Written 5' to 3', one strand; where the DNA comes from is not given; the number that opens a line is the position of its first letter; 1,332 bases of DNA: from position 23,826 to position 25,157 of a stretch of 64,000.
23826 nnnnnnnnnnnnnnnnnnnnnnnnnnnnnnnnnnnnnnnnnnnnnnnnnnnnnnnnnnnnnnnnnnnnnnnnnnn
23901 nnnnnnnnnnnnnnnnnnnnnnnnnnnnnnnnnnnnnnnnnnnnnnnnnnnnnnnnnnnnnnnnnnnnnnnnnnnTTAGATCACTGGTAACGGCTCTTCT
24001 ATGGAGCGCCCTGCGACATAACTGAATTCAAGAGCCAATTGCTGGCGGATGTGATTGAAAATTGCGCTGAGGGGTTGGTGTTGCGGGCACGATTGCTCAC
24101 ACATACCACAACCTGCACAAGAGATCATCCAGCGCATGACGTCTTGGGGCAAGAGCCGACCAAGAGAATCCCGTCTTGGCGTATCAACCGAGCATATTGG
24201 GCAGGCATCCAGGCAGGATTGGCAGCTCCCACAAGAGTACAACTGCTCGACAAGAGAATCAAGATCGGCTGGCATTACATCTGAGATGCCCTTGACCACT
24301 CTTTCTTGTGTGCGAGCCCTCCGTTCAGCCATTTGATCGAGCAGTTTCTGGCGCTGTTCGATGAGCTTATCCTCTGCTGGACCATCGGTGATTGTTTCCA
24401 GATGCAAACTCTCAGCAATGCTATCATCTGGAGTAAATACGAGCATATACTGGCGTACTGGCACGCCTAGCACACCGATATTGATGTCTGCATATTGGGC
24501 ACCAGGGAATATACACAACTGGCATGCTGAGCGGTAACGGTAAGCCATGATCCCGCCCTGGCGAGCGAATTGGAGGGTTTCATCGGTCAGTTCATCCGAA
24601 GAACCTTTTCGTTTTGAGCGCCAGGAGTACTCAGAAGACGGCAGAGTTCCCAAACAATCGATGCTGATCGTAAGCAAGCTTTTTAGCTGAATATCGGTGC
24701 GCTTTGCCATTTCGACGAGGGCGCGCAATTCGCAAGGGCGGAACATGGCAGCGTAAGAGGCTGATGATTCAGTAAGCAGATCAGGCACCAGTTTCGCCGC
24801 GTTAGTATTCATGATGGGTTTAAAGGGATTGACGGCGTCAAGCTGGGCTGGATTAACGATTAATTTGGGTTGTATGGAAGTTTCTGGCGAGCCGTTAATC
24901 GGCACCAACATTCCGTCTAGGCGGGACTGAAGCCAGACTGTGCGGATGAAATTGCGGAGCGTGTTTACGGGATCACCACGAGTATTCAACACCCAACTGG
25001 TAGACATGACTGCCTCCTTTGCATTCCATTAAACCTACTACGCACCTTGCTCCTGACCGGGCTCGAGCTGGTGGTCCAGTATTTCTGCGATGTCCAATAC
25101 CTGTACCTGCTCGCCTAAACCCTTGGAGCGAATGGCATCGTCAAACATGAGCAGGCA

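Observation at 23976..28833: Rieske/split cytochrome b operon translationally coupled to a membrane HdrD-like CCG reductase and an FrhB-like Fe-S protein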

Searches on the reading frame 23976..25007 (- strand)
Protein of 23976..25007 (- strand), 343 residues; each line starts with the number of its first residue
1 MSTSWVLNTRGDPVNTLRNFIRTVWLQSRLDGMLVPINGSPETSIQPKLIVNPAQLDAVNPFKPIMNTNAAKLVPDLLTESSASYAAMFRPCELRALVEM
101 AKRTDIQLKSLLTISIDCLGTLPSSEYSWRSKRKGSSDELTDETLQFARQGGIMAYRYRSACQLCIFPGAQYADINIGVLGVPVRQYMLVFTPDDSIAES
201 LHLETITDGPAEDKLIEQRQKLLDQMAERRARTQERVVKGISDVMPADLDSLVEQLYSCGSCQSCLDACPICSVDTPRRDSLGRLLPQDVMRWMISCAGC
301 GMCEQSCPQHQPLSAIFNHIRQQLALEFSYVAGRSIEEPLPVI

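Call 3: search_protein_families(library=pfam, proteins=[window:23976-25007:-], max_evalue=0.01)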
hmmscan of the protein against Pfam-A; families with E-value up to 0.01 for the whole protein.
window:23976-25007:- (343 aa): 5 families
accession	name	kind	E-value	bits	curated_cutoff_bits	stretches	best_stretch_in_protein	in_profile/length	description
PF04432.18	FrhB_FdhB_C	-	0.00017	21.9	23.3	1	84-188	3-120/150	Coenzyme F420 hydrogenase/dehydrogenase, beta subunit C terminus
PF13183.11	Fer4_8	-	0.00058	20.8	27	1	256-310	2-67/68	4Fe-4S dicluster domain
PF13187.11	Fer4_9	-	0.00085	19.7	27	1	259-310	2-50/52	4Fe-4S dicluster domain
PF13534.11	Fer4_17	-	0.0055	17.7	22.2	0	258-310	1-59/61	4Fe-4S dicluster domain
PF12838.12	Fer4_7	-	0.0084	17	27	0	259-309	2-50/52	4Fe-4S dicluster domain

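Call 4: search_protein_families(library=ncbifam, proteins=[window:23976-25007:-], max_evalue=0.01)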
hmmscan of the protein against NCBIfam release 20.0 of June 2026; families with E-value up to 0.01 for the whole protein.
window:23976-25007:- (343 aa): 13 families
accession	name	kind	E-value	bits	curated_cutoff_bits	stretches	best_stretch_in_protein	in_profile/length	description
TIGR00314.1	cdhA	equivalog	1.3e-05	23.2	781.3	1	209-324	353-466/784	CO dehydrogenase/acetyl-CoA synthase complex subunit alpha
NF042909.1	FMH_DH_FwdF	exception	1.8e-05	24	375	1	255-310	255-309/336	tungsten-dependent formylmethanofuran dehydrogenase subunit FwdF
TIGR01945.1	rnfC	subfamily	0.0004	19.1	245.95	1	234-322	339-429/435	RnfABCDGE type electron transport complex subunit C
TIGR02700.1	flavo_MJ0208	hypoth_equivalog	0.0012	18.2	251.35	1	258-310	149-192/234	dihydromethanopterin reductase (acceptor)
NF004536.0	PRK05888.1-1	equivalog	0.0021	17.4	212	1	259-309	60-111/180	NADH-quinone oxidoreductase subunit NuoI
NF007205.0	PRK09626.1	equivalog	0.0023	17.9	93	1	258-310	18-69/105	2-oxoglutarate-acceptor oxidoreductase subunit OorD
NF040770.1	hetero_SS_HdrA2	exception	0.0023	16.1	1100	1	221-310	544-621/777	CoB-CoM heterodisulfide reductase HdrA2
NF007204.0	PRK09625.1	equivalog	0.0031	17.5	125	1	223-318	27-112/133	pyruvate flavodoxin oxidoreductase subunit delta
NF045663.1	diclust_near_Sec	equivalog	0.0065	14.6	530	1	294-324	352-382/759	pyridine nucleotide-disulfide oxidoreductase/dicluster-binding protein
NF038196.1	ferrodoxin_EFR1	subfamily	0.0068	16.5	75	0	214-310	143-227/242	EFR1 family ferrodoxin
TIGR01971.1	NuoI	subfamily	0.0069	16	113.05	0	258-310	43-96/121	NADH-quinone oxidoreductase, chain I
NF005745.0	PRK07569.1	equivalog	0.0071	15.7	333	0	233-274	166-207/238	bidirectional hydrogenase complex protein HoxU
NF004538.0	PRK05888.1-4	equivalog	0.0099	15.5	135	0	259-310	63-115/162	NADH-quinone oxidoreductase subunit NuoI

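Call 12: find_homologous_proteins(query=window:23976-25007:-, max_evalue=0.00001)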
Query window:23976-25007:- (343 aa): 844 proteins with E <= 0.00001 among 3147 candidates; the best 120 are listed.
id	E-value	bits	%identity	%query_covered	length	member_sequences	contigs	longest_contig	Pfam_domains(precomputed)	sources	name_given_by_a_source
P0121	6.7e-229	777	100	100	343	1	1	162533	-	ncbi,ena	-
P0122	9.9e-143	493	58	100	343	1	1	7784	-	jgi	-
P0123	4.7e-141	488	60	100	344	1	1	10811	PF13187.12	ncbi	-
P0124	6.4e-139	481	58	100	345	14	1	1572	PF13187.12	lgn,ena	-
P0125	7.7e-134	464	56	100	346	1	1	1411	-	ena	-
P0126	4.6e-133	462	55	100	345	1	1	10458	PF12838.13,PF13187.12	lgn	-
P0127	2.7e-131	456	57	100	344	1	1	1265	PF13187.12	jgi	jgi:formate dehydrogenase subunit beta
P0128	1.3e-130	453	56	100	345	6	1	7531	-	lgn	-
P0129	1.5e-129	450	57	100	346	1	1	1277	-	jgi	jgi:formate dehydrogenase subunit beta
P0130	1.2e-128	447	55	100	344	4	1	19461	PF04432.19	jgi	jgi:formate dehydrogenase subunit beta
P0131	2.5e-128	446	54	100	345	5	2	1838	PF13187.12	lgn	-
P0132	8.7e-128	444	54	100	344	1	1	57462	PF13187.12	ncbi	-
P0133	1.0e-127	444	55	100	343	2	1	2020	PF04432.19,PF13183.12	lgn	-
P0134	1.0e-127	444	55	100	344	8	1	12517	PF13187.12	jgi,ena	jgi:formate dehydrogenase subunit beta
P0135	6.8e-127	441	53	100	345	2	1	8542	PF04432.19,PF13187.12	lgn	-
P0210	3.9e-119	416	53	100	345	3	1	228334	-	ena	-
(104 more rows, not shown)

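Call 16: find_related_loci(query=A1, collection=genome_contigs, flank=8000)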
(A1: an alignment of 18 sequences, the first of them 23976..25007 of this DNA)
Query A1 (343 aa) in genome_contigs; peptide patterns used: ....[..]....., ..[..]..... (x = any residue, [..] = any of these).
256 stretches matched a pattern; 164 encode a relative of the query (tblastn E <= 1e-3); the best 80 are kept; 80 distinct loci.
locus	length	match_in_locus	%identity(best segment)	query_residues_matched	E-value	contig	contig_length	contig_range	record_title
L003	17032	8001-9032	55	1-343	2e-129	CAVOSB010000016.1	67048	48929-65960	MAG: uncultured Chloroflexia bacterium isolate MFD00032.bin.2.69 genome assembly, contig: contig_128076, whole genome sh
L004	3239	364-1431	52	1-343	4e-133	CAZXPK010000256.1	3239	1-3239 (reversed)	MAG TPA_asm: uncultured Anaerolineaceae bacterium isolate binchicken_co33_109 genome assembly, contig: NODE_53428_length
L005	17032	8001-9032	53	1-342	2e-127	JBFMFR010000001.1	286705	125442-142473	MAG: Chloroflexota bacterium isolate MAG276 MAG276_1, whole genome shotgun sequence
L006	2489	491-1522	52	1-343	2e-134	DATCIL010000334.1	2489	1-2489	MAG TPA_asm: Anaerolineales bacterium isolate SMAG_U7858 k141_688435, whole genome shotgun sequence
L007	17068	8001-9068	49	1-343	5e-127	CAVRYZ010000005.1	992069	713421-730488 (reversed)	MAG: uncultured Chloroflexia bacterium isolate MFD05942.bin.2.86 genome assembly, contig: contig_3979, whole genome shot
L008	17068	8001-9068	50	1-343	2e-126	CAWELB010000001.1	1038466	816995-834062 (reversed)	MAG: uncultured Chloroflexia bacterium isolate MFD05942.bin.1.323 genome assembly, contig: contig_15811, whole genome sh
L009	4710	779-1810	51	1-343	1e-126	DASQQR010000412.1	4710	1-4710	MAG TPA_asm: Anaerolineales bacterium isolate SMAG_U10862 k141_124782, whole genome shotgun sequence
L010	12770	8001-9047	53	6-341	9e-125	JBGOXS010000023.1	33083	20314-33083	MAG: Anaerolineae bacterium isolate OBJ_0618_130150_61 k141_1833614_length_33083_cov_11.9923, whole genome shotgun seque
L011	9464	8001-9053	52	1-338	1e-124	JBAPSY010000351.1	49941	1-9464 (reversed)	MAG: Anaerolineales bacterium isolate MFD02339_ilm_asm_bin15 k127_195259, whole genome shotgun sequence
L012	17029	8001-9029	51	1-343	4e-124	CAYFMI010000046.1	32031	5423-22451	MAG TPA_asm: uncultured Anaerolineales bacterium isolate ERP019367_co2_135 genome assembly, contig: NODE_1111_length_320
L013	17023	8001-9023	51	1-342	1e-123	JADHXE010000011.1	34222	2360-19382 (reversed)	MAG: Anaerolineales bacterium isolate BS750m-G45 BS-750m-C1383, whole genome shotgun sequence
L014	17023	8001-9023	52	1-340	3e-123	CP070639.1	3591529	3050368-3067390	MAG: Anaerolineales bacterium isolate bin917 chromosome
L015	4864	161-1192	51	1-343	7e-124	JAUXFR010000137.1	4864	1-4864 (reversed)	MAG: Anaerolineae bacterium isolate CSMAG_2908 CSMAG_2908_k117_2550835_length_4864_cov_49.0000, whole genome shotgun seq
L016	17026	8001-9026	49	1-341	5e-123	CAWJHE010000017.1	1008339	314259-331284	MAG: uncultured Chloroflexia bacterium isolate MFD04716.bin.2.168 genome assembly, contig: contig_8132, whole genome sho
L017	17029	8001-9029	51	1-342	9e-123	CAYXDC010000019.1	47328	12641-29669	MAG TPA_asm: uncultured Anaerolineaceae bacterium isolate binchicken_co259_227 genome assembly, contig: NODE_245_length_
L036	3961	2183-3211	50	1-342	3e-119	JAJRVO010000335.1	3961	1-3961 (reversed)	MAG: Chloroflexota bacterium isolate Dive96_bin10.46 k141_1494049, whole genome shotgun sequence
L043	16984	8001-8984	52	3-330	5e-115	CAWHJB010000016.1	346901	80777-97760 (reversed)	MAG: uncultured Chloroflexia bacterium isolate MFD02923.bin.2.67 genome assembly, contig: contig_54072, whole genome sho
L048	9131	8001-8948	49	1-324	1e-111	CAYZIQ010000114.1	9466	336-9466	MAG TPA_asm: uncultured Chloroflexus sp. isolate SRP098346_co1_418 genome assembly, contig: NODE_9471_length_9466_cov_24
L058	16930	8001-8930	49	4-324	7e-107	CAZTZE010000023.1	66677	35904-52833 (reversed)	MAG TPA_asm: uncultured Chloroflexus sp. isolate binchicken_co266_168 genome assembly, contig: NODE_914_length_66677_cov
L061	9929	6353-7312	48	1-329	8e-107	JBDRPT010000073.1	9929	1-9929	MAG: Chloroflexota bacterium isolate MEGAHIT-group-2.133 k141_802612, whole genome shotgun sequence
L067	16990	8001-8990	47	1-334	4e-102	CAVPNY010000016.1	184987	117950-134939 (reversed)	MAG: uncultured Chloroflexia bacterium isolate MFD00032.bin.3.204 genome assembly, contig: contig_50500, whole genome sh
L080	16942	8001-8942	47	1-324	5e-98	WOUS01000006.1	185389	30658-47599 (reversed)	MAG: Anaerolineaceae bacterium isolate X2_MetaBAT.10 scaffold_59, whole genome shotgun sequence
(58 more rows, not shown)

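Call 19: search_protein_representatives(protein=window:23976-25007:-)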
Query: 343 residues. Proteins with E-value up to 0.001 (for the whole library): 635; up to 1e-10: 404; up to 1e-30: 127. The best 150 are listed.
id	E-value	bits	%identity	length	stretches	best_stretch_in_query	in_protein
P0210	1.2e-119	415.7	53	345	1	1-342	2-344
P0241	3.6e-91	322.2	44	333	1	1-322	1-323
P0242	2.4e-88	312.9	45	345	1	1-343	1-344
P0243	6.7e-84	298.3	44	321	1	1-327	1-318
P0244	2.9e-83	296.2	39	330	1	4-325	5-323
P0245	2.9e-81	289.6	42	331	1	3-325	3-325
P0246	6.0e-78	278.7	39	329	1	1-323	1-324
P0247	2.7e-76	273.2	41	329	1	1-330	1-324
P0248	6.2e-76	272.1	39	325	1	1-327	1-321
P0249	1.1e-75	271.2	51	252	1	2-239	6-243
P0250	1.4e-75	271.0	42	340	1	1-341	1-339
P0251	3.8e-74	266.2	36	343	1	2-327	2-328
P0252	6.3e-73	262.2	38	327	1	1-324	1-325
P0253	2.6e-72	260.2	48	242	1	94-326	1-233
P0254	1.3e-71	257.9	38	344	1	2-328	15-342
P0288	4.6e-53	196.9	33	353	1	10-341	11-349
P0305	7.6e-45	169.9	33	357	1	12-330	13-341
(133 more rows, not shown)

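Call 23: search_solved_structures(query=A3, max_evalue=1, show_alignments=2)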
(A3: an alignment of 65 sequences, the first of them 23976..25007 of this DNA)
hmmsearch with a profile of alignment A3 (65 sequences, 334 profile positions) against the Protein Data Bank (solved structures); distinct sequences matched with E-value up to 1: 169 (the best 60 are shown).
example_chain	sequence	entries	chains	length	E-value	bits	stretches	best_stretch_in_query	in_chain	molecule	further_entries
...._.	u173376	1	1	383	5.1e-38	134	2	159-333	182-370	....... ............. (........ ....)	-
7bkb_E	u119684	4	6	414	9.4e-33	116.7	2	158-320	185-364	Formate dehydrogenase, beta subunit (F420)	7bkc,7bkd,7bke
8rvu_E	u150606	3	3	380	1.6e-32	116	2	160-329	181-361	Formate dehydrogenase, beta subunit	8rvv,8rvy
8rja_E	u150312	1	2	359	3.9e-12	48.9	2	16-242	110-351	Coenzyme F420 hydrogenase/dehydrogenase, beta subunit C terminus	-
5t5i_F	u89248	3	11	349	3e-11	46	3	258-310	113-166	Tungsten formylmethanofuran dehydrogenase subunit fwdF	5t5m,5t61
9sw6_H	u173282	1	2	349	2.7e-10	42.9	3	258-310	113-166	Tungsten formylmethanofuran dehydrogenase, subunit F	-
3cf4_A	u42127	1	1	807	1.7e-09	40.2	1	251-326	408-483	Acetyl-CoA decarboxylase/synthase alpha subunit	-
9sw6_G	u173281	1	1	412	1.8e-09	40.1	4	260-311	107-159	Polyferredoxin protein MvhB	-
9sfi_T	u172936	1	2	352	6.4e-09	38.4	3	259-311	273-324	4Fe-4S ferredoxin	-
8riu_A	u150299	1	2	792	1.1e-08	37.5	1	251-320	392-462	Acetyl-CoA decarbonylase/synthase complex subunit alpha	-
7bkb_L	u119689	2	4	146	8.8e-08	34.6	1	255-311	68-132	Formylmethanofuran dehydrogenase, subunit G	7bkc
8ahx_C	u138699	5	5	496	1.9e-07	33.5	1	259-323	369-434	Ion-translocating oxidoreductase complex subunit C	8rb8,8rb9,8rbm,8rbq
8jjr_c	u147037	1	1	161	1.5e-06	30.6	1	244-312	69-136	PsaC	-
2fug_9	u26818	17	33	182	1.6e-06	30.4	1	257-311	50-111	NADH-quinone oxidoreductase chain 9 | NADH-QUINONE OXIDOREDUCTASE SUBUNIT 9 | NADH-quinone oxidoreductase subunit I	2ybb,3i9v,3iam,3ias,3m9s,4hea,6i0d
5odc_C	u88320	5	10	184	2e-06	30.1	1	251-329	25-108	Heterodisulfide reductase, subunit C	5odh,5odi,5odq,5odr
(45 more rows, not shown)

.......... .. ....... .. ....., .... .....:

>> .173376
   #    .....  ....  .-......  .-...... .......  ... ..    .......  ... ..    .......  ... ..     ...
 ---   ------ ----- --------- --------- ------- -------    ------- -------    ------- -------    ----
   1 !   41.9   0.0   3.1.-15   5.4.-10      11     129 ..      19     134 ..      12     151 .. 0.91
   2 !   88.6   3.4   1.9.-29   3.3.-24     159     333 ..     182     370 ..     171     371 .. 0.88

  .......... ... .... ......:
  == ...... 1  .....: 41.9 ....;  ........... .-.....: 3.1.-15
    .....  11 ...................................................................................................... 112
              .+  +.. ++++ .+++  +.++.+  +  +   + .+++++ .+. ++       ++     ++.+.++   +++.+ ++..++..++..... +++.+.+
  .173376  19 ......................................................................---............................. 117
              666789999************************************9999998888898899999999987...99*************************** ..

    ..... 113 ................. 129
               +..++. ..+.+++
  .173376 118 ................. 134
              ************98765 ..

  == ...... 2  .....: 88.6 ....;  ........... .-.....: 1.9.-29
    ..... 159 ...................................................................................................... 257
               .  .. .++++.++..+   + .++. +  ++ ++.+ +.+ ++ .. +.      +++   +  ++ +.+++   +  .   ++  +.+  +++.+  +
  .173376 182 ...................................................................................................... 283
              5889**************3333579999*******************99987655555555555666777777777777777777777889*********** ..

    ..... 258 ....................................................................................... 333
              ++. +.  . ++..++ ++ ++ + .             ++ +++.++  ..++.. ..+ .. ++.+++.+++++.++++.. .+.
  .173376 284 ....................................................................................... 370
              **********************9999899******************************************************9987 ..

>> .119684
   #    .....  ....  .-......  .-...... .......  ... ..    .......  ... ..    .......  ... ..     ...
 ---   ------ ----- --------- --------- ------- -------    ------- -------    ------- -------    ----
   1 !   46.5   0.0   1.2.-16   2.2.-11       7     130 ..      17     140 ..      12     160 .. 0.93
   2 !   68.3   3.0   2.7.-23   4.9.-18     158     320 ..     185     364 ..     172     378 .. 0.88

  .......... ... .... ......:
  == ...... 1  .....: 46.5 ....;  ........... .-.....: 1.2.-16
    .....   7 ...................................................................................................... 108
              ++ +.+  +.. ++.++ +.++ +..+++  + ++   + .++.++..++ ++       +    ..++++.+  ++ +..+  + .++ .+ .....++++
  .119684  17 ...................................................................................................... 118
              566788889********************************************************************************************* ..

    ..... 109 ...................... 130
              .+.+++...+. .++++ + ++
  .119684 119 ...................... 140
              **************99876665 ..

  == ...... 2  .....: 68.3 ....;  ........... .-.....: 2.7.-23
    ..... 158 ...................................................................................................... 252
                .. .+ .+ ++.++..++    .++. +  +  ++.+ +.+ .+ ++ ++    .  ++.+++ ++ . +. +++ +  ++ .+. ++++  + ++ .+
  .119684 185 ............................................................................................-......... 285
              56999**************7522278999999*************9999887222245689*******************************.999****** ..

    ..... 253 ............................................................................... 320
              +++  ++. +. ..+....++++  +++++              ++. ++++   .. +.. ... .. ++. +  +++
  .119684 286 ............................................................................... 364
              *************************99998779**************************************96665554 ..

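Call 24: search_protein_families(library=pfam, alignment_id=A3, max_evalue=0.01)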
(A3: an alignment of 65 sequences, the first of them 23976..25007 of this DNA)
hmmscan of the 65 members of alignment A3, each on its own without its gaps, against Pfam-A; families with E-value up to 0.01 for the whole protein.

A. member 1, window:23976-25007:- (343 aa): 5 families
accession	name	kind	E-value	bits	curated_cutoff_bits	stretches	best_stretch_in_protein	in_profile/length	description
PF04432.18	FrhB_FdhB_C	-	0.00017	21.9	23.3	1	84-188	3-120/150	Coenzyme F420 hydrogenase/dehydrogenase, beta subunit C terminus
PF13183.11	Fer4_8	-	0.00058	20.8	27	1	256-310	2-67/68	4Fe-4S dicluster domain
PF13187.11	Fer4_9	-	0.00085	19.7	27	1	259-310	2-50/52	4Fe-4S dicluster domain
PF13534.11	Fer4_17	-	0.0055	17.7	22.2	0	258-310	1-59/61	4Fe-4S dicluster domain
PF12838.12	Fer4_7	-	0.0084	17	27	0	259-309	2-50/52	4Fe-4S dicluster domain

B. families by the number of members that match (of 65 scanned): 16 families
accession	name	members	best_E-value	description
PF13187.11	Fer4_9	48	1.9e-08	4Fe-4S dicluster domain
PF13183.11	Fer4_8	46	5.3e-09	4Fe-4S dicluster domain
PF13237.11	Fer4_10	42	2e-08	4Fe-4S dicluster domain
PF12838.12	Fer4_7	42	8.9e-08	4Fe-4S dicluster domain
PF04432.18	FrhB_FdhB_C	39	4.5e-10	Coenzyme F420 hydrogenase/dehydrogenase, beta subunit C terminus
PF13534.11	Fer4_17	32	3.7e-07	4Fe-4S dicluster domain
PF00037.32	Fer4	32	1.8e-06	4Fe-4S binding domain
PF12837.12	Fer4_6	22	3.3e-06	4Fe-4S binding domain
PF12797.12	Fer4_2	17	6e-06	4Fe-4S binding domain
PF14697.11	Fer4_21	14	2e-05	4Fe-4S dicluster domain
PF12800.12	Fer4_4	9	8e-05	4Fe-4S binding domain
PF13484.11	Fer4_16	9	0.00087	4Fe-4S double cluster binding domain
PF13746.11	Fer4_18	5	0.0004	4Fe-4S dicluster domain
PF25160.1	LdpA_Fe-S-bd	4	9.9e-05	LdpA Fe-S cluster-binding domain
PF17179.9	Fer4_22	4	0.00011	4Fe-4S dicluster domain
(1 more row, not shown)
